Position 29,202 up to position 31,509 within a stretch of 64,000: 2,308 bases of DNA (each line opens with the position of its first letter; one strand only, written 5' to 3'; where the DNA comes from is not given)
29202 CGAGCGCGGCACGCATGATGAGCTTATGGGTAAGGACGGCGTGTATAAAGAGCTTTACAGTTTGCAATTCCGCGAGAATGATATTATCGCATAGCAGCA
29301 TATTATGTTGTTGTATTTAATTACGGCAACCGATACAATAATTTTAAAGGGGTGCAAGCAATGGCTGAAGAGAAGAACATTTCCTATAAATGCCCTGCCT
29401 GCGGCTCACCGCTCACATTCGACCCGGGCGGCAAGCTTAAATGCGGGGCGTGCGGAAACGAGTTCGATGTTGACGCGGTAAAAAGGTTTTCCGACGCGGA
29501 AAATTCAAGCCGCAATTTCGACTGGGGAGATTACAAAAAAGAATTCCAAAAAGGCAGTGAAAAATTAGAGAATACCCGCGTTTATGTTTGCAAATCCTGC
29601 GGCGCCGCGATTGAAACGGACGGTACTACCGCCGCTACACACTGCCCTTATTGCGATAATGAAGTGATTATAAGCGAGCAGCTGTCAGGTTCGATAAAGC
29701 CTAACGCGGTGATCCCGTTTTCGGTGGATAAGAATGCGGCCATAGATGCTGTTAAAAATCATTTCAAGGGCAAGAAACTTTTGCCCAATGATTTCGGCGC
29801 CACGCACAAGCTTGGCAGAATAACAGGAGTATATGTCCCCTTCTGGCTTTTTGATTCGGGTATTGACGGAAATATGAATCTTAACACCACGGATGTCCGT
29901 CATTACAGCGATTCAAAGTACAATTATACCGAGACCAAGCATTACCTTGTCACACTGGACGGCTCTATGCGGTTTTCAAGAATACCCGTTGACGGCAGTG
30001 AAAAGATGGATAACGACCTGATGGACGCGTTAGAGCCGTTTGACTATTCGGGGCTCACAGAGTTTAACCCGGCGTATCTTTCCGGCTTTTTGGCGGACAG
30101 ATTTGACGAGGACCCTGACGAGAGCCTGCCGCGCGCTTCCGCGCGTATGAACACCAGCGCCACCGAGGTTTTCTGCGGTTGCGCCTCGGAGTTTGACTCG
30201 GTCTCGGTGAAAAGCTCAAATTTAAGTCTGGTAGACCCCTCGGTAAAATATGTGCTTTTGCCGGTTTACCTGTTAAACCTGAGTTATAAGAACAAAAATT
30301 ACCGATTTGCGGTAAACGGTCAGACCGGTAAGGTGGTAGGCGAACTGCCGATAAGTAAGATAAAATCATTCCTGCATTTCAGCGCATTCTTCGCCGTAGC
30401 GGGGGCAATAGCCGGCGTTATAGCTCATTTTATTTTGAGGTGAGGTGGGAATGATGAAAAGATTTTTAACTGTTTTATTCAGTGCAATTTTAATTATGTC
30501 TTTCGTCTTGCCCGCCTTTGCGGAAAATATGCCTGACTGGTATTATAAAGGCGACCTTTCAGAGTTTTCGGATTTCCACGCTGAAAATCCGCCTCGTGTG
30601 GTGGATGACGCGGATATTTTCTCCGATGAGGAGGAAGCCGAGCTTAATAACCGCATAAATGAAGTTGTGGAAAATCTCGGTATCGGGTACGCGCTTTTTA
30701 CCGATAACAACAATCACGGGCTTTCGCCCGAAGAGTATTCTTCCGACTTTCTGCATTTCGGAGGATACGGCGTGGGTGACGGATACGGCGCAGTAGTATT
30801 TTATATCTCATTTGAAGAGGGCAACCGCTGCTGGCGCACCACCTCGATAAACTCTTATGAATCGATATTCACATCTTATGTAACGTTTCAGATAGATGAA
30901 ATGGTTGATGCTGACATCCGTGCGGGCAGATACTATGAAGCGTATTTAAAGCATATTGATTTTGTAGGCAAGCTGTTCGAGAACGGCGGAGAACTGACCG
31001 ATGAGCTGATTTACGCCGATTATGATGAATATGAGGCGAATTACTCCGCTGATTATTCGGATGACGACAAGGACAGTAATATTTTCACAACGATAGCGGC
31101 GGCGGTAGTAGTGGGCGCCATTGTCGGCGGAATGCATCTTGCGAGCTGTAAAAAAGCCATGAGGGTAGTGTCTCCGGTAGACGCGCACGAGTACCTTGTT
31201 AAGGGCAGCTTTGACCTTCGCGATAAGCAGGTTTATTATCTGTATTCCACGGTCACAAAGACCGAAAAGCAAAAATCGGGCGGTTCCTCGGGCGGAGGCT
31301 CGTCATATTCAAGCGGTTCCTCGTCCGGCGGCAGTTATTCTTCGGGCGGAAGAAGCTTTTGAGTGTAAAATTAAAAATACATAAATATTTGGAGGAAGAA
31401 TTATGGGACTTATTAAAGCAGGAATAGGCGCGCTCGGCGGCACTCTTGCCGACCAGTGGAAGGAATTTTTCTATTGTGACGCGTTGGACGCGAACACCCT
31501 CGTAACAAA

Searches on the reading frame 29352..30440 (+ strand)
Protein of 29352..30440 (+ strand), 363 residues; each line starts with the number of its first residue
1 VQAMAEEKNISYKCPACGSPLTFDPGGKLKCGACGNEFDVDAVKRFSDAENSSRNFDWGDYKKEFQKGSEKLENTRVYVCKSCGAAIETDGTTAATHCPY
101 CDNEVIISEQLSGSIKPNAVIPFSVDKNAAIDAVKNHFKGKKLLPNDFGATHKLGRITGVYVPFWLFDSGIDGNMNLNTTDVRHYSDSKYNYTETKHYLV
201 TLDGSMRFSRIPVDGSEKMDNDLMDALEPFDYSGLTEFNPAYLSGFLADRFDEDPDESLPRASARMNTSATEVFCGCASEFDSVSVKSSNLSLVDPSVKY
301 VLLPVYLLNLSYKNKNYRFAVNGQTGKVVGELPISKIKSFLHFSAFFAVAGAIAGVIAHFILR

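Call 107: search_protein_families(library=pfam, proteins=[window:29352-30440:+], max_evalue=0.001)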
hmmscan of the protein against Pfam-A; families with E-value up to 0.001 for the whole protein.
window:29352-30440:+ (363 aa): 6 families
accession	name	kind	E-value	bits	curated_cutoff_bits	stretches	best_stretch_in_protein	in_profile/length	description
PF09723.15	Zn_ribbon_8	-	1.6e-05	25.3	34.4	0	78-103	6-34/41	Zinc ribbon domain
PF12773.13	DZR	-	2.7e-05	24.7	27.3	0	12-41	13-37/45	Double zinc ribbon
PF08271.17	Zn_Ribbon_TF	-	0.00038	20.4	29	1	12-39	1-30/43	TFIIB zinc-binding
PF07282.18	Cas12f1-like_TNB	-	0.00041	20.9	26.3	0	7-42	24-54/60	Cas12f1-like, TNB domain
PF07191.17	Zn_ribbon_6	-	0.00047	20.5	25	0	13-42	2-30/67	Double zinc ribbon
PF01155.25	HypA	-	0.00071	20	28.9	0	77-104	70-95/112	Hydrogenase/urease nickel incorporation, metallochaperone, hypA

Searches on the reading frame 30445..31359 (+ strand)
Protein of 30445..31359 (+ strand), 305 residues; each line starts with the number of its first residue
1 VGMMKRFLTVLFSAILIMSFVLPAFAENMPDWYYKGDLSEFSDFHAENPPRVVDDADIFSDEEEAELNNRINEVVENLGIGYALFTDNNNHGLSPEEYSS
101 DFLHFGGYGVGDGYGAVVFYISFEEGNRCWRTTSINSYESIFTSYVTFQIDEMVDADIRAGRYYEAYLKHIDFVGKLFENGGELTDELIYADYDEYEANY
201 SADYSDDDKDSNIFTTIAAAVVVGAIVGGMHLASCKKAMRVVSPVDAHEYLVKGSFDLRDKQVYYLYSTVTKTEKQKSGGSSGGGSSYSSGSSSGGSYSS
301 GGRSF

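Call 107: search_protein_families(library=pfam, proteins=[window:30445-31359:+], max_evalue=0.001)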
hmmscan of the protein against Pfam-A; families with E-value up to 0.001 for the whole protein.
window:30445-31359:+ (305 aa): 1 family
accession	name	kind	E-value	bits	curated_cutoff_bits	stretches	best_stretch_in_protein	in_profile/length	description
PF04536.20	TPM_phosphatase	-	4.1e-12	46.6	22.1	1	52-172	1-120/125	TPM domain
